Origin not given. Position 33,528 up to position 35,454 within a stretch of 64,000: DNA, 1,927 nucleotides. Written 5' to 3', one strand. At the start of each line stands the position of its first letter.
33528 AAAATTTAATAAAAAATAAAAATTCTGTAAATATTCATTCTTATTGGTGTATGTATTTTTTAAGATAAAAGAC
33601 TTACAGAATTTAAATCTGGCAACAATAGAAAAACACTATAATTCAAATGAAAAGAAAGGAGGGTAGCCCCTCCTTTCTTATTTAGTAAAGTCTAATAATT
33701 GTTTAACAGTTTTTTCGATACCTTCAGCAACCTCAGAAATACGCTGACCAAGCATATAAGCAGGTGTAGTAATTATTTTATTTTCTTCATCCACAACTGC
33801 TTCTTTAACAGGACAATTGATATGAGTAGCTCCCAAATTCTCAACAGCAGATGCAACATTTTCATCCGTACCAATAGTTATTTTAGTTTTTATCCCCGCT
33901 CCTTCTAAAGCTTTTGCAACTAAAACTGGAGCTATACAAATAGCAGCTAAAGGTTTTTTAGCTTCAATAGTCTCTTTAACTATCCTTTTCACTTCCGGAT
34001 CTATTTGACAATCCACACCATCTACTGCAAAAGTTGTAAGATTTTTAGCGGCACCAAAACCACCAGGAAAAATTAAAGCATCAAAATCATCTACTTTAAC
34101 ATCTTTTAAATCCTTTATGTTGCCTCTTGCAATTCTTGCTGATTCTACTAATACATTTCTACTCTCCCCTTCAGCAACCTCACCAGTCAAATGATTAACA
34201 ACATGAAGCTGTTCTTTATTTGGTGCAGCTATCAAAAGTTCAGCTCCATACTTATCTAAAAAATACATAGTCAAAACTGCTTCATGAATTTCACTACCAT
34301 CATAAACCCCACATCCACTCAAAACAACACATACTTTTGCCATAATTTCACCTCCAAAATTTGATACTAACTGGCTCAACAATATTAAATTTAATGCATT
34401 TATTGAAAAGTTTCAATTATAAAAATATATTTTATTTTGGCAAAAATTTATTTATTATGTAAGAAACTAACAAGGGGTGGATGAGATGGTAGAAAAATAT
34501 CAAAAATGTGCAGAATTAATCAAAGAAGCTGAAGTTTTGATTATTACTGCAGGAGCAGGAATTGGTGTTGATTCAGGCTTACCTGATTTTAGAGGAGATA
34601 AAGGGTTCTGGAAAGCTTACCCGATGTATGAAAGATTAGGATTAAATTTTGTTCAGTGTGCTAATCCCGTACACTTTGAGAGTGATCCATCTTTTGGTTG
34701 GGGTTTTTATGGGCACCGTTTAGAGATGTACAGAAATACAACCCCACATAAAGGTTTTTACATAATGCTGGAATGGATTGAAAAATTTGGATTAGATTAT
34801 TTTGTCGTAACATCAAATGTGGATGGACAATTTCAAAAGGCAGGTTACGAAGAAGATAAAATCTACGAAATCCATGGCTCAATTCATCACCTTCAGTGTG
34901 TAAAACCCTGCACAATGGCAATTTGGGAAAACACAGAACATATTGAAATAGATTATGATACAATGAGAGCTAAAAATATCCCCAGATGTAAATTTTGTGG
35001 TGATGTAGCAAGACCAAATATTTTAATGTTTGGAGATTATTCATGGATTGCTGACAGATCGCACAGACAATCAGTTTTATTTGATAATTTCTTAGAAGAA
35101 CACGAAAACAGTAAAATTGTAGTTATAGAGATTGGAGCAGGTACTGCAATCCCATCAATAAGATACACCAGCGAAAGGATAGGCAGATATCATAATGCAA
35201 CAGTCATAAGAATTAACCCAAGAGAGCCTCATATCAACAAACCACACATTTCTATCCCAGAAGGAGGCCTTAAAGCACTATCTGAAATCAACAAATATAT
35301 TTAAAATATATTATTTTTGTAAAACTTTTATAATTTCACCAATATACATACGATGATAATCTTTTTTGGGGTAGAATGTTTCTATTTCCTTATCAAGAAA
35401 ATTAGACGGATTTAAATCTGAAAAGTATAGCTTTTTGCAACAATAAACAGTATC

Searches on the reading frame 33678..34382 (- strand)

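Call 65: search_protein_families(library=pfam, proteins=[window:33678-34382:-], max_evalue=0.0001)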
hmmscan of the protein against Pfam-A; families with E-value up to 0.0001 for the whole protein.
window:33678-34382:- (234 aa): 1 family
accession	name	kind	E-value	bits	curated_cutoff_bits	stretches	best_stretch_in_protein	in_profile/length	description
PF01965.30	DJ-1_PfpI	-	1.5e-10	41.6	26.6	1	28-205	9-148/165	DJ-1/PfpI family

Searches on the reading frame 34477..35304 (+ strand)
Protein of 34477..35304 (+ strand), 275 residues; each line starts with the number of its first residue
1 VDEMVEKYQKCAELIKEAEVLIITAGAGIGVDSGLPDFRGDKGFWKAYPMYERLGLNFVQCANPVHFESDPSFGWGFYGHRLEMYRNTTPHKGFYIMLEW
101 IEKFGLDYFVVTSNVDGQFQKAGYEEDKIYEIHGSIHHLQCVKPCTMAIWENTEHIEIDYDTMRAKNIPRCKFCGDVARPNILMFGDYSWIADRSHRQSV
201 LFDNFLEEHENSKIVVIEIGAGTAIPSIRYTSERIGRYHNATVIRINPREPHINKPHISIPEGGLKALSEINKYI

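Call 65: search_protein_families(library=pfam, proteins=[window:34477-35304:+], max_evalue=0.0001)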
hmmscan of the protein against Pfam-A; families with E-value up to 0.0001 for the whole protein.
window:34477-35304:+ (275 aa): 1 family
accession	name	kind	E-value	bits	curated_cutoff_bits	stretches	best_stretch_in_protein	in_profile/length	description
PF02146.23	SIR2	-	1.8e-22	80.6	24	1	26-188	1-151/180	Sir2 family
